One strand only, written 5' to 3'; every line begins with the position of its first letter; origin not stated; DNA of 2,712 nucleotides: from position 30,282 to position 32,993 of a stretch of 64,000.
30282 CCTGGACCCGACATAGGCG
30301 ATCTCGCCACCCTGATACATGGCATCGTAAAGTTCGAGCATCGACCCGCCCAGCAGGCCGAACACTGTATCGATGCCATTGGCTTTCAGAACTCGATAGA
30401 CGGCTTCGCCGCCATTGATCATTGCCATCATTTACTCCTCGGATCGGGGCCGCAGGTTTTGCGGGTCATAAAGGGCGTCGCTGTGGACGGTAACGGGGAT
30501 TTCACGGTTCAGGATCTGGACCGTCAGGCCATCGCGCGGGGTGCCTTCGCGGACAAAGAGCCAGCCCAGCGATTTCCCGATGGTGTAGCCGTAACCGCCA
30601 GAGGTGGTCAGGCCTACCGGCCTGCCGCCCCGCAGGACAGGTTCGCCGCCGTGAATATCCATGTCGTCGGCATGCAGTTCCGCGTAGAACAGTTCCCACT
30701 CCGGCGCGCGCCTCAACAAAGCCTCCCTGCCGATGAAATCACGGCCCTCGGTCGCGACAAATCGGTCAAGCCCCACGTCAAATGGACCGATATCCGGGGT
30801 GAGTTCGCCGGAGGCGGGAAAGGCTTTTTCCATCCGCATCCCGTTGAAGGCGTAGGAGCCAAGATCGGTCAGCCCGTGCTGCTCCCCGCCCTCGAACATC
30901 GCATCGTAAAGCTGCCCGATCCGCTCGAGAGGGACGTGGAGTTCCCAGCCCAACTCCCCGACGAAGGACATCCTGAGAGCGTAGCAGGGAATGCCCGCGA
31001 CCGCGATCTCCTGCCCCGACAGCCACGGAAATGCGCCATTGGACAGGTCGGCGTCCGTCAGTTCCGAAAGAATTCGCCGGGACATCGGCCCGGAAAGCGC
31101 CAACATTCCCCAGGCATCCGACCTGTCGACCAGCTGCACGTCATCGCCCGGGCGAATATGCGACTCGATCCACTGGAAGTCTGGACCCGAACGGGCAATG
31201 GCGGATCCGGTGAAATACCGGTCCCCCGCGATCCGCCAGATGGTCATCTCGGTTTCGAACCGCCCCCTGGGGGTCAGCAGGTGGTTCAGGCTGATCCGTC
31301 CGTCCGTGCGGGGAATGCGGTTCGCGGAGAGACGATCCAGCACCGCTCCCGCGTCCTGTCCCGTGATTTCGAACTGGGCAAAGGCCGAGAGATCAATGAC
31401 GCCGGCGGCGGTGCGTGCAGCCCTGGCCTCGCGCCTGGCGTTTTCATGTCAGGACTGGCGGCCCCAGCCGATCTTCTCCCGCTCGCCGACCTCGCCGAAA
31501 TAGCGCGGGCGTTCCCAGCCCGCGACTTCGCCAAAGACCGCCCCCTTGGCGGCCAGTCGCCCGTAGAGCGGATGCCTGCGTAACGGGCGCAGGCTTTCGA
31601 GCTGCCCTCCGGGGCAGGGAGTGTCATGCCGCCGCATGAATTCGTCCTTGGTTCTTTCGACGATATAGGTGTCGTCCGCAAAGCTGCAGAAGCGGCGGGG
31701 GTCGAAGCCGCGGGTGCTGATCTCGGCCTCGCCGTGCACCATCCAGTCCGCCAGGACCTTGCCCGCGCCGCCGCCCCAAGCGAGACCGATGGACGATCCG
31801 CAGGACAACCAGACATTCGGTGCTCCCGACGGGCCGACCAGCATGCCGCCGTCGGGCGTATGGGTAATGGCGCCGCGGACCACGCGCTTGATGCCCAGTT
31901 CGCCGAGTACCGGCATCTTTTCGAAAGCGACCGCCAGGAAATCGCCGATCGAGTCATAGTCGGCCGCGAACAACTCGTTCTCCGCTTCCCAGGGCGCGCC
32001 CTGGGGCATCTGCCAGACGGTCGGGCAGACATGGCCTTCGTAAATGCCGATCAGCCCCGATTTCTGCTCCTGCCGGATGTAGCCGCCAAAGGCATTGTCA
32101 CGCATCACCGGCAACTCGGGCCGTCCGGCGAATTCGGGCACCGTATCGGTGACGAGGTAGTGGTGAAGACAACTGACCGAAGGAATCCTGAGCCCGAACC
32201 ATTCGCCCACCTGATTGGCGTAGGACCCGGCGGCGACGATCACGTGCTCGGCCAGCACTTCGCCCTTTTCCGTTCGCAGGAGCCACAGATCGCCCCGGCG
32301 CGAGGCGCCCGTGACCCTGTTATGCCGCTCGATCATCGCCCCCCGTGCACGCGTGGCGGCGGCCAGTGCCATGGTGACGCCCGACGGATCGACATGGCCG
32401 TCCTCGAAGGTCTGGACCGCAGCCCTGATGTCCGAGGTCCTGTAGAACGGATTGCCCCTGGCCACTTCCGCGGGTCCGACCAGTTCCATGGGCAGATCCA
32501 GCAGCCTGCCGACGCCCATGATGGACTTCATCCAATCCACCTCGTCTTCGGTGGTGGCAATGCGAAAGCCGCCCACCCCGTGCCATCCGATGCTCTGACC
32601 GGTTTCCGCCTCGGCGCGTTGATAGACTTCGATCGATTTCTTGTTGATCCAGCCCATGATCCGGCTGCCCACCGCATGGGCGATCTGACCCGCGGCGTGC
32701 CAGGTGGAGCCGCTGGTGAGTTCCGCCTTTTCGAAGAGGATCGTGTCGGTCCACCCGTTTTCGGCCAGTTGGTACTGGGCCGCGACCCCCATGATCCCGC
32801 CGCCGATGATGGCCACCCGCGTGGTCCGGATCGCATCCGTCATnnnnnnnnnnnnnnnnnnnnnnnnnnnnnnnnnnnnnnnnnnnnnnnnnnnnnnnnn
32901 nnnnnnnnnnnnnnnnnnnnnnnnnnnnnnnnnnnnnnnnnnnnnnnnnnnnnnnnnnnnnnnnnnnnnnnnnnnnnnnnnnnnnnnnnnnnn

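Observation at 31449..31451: Single in-frame TGA at a tryptophan conserved in both neighbouring paralogs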

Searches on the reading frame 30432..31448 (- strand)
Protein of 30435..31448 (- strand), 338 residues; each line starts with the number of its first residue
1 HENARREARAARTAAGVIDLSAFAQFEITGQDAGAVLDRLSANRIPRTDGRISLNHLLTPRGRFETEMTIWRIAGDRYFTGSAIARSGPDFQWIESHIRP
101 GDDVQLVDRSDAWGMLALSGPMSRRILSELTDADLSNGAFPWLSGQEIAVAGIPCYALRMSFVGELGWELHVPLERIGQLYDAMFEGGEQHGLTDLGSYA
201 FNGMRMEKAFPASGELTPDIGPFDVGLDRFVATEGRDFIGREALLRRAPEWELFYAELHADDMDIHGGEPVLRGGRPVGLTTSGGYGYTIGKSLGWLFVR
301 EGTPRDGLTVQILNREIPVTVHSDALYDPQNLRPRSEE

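Call 7: search_protein_families(library=pfam, proteins=[window:30435-31448:-])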
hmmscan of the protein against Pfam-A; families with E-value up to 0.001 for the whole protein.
window:30435-31448:- (338 aa): 2 families
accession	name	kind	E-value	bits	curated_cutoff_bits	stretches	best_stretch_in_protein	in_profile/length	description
PF01571.26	GCV_T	-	1.8e-61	208.1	25.6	1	3-229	28-254/255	Aminomethyltransferase folate-binding domain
PF08669.17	GCV_T_C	-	5.4e-13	49.1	25.9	1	261-328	11-80/80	Glycine cleavage T-protein C-terminal barrel domain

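Call 55: find_encoding_contigs(protein=window:30432-31343:-, flank=2000, max_places=6)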
Protein window:30432-31343:- (303 aa): 3 contigs read that carry it; 2 places shown.
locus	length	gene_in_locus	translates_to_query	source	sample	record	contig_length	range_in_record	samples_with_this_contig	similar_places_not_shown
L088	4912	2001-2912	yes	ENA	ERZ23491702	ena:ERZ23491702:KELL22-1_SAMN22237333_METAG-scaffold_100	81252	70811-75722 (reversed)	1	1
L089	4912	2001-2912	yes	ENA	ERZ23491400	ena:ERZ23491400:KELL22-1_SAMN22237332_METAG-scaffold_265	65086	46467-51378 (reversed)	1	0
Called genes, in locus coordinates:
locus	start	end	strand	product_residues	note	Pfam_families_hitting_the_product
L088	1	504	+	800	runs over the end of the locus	PF00890:FAD_binding_2 (weak), PF01266:DAO, PF07992:Pyr_redox_2 (faint), PF13450:NAD_binding_8 (faint), PF16350:FAO_M, PF01571:GCV_T, PF08669:GCV_T_C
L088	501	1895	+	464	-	PF01266:DAO, PF13450:NAD_binding_8 (faint), PF13738:Pyr_redox_3 (faint), PF16350:FAO_M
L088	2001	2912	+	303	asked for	PF01571:GCV_T, PF08669:GCV_T_C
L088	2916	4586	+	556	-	PF02776:TPP_enzyme_N, PF00205:TPP_enzyme_M, PF02775:TPP_enzyme_C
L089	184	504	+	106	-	PF08669:GCV_T_C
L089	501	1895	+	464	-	PF01266:DAO, PF13450:NAD_binding_8 (faint), PF13738:Pyr_redox_3 (faint), PF16350:FAO_M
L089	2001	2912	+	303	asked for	PF01571:GCV_T, PF08669:GCV_T_C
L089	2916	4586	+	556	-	PF02776:TPP_enzyme_N, PF00205:TPP_enzyme_M, PF02775:TPP_enzyme_C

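Call 57: find_encoding_contigs(protein=window:30432-31343:-, flank=10000, max_places=6)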
Protein window:30432-31343:- (303 aa): 2 contigs read that carry it; 2 places shown.
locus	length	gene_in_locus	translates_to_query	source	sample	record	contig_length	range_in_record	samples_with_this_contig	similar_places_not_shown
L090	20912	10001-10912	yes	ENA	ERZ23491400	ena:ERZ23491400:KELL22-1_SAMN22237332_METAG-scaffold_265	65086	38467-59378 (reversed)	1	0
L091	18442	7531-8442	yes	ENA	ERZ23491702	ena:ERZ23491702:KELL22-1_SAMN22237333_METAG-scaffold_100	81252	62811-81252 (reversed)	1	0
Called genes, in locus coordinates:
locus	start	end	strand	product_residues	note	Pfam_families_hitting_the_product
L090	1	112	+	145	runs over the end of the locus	PF10604:Polyketide_cyc2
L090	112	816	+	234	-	PF17645:Amdase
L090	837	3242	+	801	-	PF01266:DAO, PF13738:Pyr_redox_3 (faint), PF16350:FAO_M, PF01571:GCV_T, PF08669:GCV_T_C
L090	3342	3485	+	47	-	-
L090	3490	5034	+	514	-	PF06253:MTTB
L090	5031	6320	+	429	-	PF00202:Aminotran_3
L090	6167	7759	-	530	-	-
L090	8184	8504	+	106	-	PF08669:GCV_T_C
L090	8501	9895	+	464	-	PF01266:DAO, PF13450:NAD_binding_8 (faint), PF13738:Pyr_redox_3 (faint), PF16350:FAO_M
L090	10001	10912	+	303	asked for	PF01571:GCV_T, PF08669:GCV_T_C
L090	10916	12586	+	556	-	PF02776:TPP_enzyme_N, PF00205:TPP_enzyme_M, PF02775:TPP_enzyme_C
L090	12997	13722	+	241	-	-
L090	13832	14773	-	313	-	PF00873:ACR_tran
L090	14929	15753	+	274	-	-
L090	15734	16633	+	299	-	-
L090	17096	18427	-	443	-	PF25917:BSH_RND, PF25973:BSH_CzcB (weak), PF25967:RND-MFP_C (weak)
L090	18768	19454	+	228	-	PF00005:ABC_tran, PF13304:AAA_21 (faint)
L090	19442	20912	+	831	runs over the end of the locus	PF02687:FtsX, PF12704:MacB_PCD (weak), PF02687:FtsX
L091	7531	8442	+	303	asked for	PF01571:GCV_T, PF08669:GCV_T_C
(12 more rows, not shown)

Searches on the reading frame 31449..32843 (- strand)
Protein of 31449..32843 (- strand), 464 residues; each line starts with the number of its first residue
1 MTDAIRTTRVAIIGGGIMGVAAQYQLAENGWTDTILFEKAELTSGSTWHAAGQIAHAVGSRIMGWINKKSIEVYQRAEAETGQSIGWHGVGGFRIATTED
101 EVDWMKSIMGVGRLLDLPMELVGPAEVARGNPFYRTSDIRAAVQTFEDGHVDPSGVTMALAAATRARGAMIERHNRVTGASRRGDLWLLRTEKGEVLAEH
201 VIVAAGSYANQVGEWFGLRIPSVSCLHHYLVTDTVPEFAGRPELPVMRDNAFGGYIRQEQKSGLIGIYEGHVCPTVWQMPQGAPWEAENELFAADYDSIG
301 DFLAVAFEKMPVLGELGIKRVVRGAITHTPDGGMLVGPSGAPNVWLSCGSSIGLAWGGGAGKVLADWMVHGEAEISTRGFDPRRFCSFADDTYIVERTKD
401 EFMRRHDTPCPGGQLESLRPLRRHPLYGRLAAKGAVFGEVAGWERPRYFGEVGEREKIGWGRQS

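Call 7: search_protein_families(library=pfam, proteins=[window:31452-32843:-])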
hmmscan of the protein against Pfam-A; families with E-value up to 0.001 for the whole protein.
window:31452-32843:- (464 aa): 4 families
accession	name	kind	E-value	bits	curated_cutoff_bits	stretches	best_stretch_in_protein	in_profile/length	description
PF01266.30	DAO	-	3.2e-50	172.1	27.9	1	9-367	1-353/353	FAD dependent oxidoreductase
PF16350.10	FAO_M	-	4e-09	36.9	27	1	370-423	1-55/56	FAD dependent oxidoreductase central domain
PF13738.12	Pyr_redox_3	-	1.6e-06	28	30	0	165-210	92-137/305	Pyridine nucleotide-disulphide oxidoreductase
PF13450.12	NAD_binding_8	-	6.7e-06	26.7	21.9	1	12-63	1-52/68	NAD(P)-binding Rossmann-like domain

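Call 8: find_encoding_contigs(protein=window:31449-32843:-, flank=6000, max_places=10)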
Protein window:31449-32843:- (464 aa): 2 contigs read that carry it; 2 places shown.
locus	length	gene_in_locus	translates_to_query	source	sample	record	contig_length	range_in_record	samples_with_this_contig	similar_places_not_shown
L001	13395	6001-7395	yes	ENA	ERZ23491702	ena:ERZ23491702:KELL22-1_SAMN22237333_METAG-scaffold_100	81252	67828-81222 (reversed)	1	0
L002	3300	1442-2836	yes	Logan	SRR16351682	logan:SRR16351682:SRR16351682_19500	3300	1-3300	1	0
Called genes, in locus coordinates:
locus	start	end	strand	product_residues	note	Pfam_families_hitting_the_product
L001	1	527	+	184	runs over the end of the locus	?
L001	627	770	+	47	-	-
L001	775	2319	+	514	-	PF06253:MTTB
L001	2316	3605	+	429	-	PF00202:Aminotran_3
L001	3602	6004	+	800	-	PF00890:FAD_binding_2 (weak), PF01266:DAO, PF07992:Pyr_redox_2 (faint), PF13450:NAD_binding_8 (faint), PF16350:FAO_M, PF01571:GCV_T, PF08669:GCV_T_C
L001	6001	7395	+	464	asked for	PF01266:DAO, PF13450:NAD_binding_8 (faint), PF13738:Pyr_redox_3 (faint), PF16350:FAO_M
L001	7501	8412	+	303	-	PF01571:GCV_T, PF08669:GCV_T_C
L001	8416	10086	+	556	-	PF02776:TPP_enzyme_N, PF00205:TPP_enzyme_M, PF02775:TPP_enzyme_C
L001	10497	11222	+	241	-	-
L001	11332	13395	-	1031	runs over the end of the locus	PF00873:ACR_tran, PF02355:SecD_SecF_C (weak)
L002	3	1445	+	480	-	?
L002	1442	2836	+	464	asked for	PF01266:DAO, PF13450:NAD_binding_8 (faint), PF13738:Pyr_redox_3 (faint), PF16350:FAO_M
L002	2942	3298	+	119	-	?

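Call 19: list_cluster_members(proteins=[window:31452-32843:-, window:30435-31343:-, P0001])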
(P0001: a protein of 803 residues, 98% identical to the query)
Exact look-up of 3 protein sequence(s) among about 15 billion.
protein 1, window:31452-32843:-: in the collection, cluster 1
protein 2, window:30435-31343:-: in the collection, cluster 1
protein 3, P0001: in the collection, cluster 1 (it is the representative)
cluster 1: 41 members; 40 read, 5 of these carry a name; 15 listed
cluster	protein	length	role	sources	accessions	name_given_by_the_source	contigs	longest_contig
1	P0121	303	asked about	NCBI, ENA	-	-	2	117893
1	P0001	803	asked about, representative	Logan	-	-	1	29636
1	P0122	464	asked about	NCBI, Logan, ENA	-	-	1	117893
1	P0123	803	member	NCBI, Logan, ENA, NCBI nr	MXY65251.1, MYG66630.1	MAG: FAD-dependent oxidoreductase [Gammaproteobacteria bacterium] | FAD-dependent oxidoreductase [Gammaproteobacteria bacterium]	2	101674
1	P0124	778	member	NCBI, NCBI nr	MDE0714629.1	MAG: FAD-dependent oxidoreductase, partial [Gammaproteobacteria bacterium] | FAD-dependent oxidoreductase [Gammaproteobacteria bacterium]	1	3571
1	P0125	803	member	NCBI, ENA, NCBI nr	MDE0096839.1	MAG: FAD-dependent oxidoreductase [Gammaproteobacteria bacterium] | FAD-dependent oxidoreductase [Gammaproteobacteria bacterium]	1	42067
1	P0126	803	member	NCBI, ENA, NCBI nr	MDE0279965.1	MAG: FAD-dependent oxidoreductase [Gammaproteobacteria bacterium] | FAD-dependent oxidoreductase [Gammaproteobacteria bacterium]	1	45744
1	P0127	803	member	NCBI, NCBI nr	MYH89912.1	MAG: FAD-dependent oxidoreductase [Gammaproteobacteria bacterium] | FAD-dependent oxidoreductase [Gammaproteobacteria bacterium]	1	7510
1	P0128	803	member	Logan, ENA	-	-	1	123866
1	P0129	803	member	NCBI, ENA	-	-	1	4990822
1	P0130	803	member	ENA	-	-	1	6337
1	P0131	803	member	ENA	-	-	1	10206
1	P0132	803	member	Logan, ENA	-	-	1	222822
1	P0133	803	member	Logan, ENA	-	-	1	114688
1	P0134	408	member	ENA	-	-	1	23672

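Call 24: find_encoding_contigs(protein=P0133, flank=10000, max_places=3)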
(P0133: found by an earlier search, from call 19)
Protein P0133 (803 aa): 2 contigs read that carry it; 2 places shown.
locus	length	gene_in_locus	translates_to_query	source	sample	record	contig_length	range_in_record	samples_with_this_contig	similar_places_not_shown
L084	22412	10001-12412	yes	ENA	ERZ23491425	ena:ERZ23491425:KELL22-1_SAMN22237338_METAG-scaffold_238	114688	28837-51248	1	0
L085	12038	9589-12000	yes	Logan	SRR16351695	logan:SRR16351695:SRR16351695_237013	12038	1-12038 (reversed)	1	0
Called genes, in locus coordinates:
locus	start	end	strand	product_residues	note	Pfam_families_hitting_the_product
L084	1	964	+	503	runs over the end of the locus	PF06253:MTTB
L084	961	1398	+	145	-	PF10604:Polyketide_cyc2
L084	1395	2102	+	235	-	PF17645:Amdase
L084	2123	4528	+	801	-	PF01266:DAO, PF13738:Pyr_redox_3 (faint), PF16350:FAO_M, PF01571:GCV_T, PF08669:GCV_T_C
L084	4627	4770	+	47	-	-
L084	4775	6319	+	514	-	PF06253:MTTB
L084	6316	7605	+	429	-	PF00202:Aminotran_3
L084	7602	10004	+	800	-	PF00890:FAD_binding_2 (weak), PF01266:DAO, PF07992:Pyr_redox_2 (faint), PF13450:NAD_binding_8 (faint), PF16350:FAO_M, PF01571:GCV_T, PF04268:SoxG (weak), PF08669:GCV_T_C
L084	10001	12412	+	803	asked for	PF01266:DAO, PF13450:NAD_binding_8 (faint), PF13738:Pyr_redox_3 (faint), PF16350:FAO_M, PF01571:GCV_T, PF08669:GCV_T_C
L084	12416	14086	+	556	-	PF02776:TPP_enzyme_N, PF00205:TPP_enzyme_M, PF02775:TPP_enzyme_C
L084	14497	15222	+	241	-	-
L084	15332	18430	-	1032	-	PF00873:ACR_tran, PF02355:SecD_SecF_C (weak)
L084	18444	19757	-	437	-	PF25917:BSH_RND, PF25973:BSH_CzcB (weak), PF25967:RND-MFP_C (weak)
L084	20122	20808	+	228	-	PF00005:ABC_tran, PF13304:AAA_21 (faint)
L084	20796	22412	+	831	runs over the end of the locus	PF02687:FtsX, PF12704:MacB_PCD (weak), PF02687:FtsX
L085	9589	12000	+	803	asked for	PF01266:DAO, PF13450:NAD_binding_8 (faint), PF13738:Pyr_redox_3 (faint), PF16350:FAO_M, PF01571:GCV_T, PF08669:GCV_T_C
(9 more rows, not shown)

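Call 25: find_encoding_contigs(protein=P0134, flank=10000, max_places=3)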
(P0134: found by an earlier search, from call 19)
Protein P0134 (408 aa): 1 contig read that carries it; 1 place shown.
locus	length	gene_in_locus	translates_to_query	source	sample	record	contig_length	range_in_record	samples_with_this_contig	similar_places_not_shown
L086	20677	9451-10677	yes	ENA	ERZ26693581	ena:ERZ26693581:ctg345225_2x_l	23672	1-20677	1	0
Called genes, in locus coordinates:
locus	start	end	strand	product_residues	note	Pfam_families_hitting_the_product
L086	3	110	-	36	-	?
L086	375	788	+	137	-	PF10604:Polyketide_cyc2 (weak)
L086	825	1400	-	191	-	-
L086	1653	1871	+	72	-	-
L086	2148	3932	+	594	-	PF01266:DAO, PF16350:FAO_M, PF01571:GCV_T, PF08669:GCV_T_C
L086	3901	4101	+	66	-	-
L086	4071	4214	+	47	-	-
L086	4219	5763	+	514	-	PF06253:MTTB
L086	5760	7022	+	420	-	PF00202:Aminotran_3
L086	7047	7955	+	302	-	PF00070:Pyr_redox (faint), PF00890:FAD_binding_2, PF01266:DAO, PF07992:Pyr_redox_2 (faint), PF13738:Pyr_redox_3 (faint), PF13450:NAD_binding_8 (faint)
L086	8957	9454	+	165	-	PF01571:GCV_T, PF08669:GCV_T_C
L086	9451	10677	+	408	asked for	PF01266:DAO, PF13450:NAD_binding_8 (faint), PF13738:Pyr_redox_3 (faint)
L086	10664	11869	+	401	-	PF01571:GCV_T, PF08669:GCV_T_C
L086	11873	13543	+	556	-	PF02776:TPP_enzyme_N, PF00205:TPP_enzyme_M, PF02775:TPP_enzyme_C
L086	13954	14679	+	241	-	-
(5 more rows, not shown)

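Call 26: find_encoding_contigs(protein=P0130, flank=10000, max_places=3)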
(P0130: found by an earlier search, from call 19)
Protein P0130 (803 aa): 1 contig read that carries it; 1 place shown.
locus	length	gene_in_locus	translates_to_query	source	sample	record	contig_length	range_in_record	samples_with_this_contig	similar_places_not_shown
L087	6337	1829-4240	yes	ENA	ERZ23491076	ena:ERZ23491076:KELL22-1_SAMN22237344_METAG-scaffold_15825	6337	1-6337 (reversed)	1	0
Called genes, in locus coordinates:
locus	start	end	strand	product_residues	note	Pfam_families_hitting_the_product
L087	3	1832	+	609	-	?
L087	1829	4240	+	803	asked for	PF01266:DAO, PF13450:NAD_binding_8 (faint), PF13738:Pyr_redox_3 (faint), PF16350:FAO_M, PF01571:GCV_T, PF08669:GCV_T_C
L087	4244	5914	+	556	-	PF02776:TPP_enzyme_N, PF00205:TPP_enzyme_M, PF02775:TPP_enzyme_C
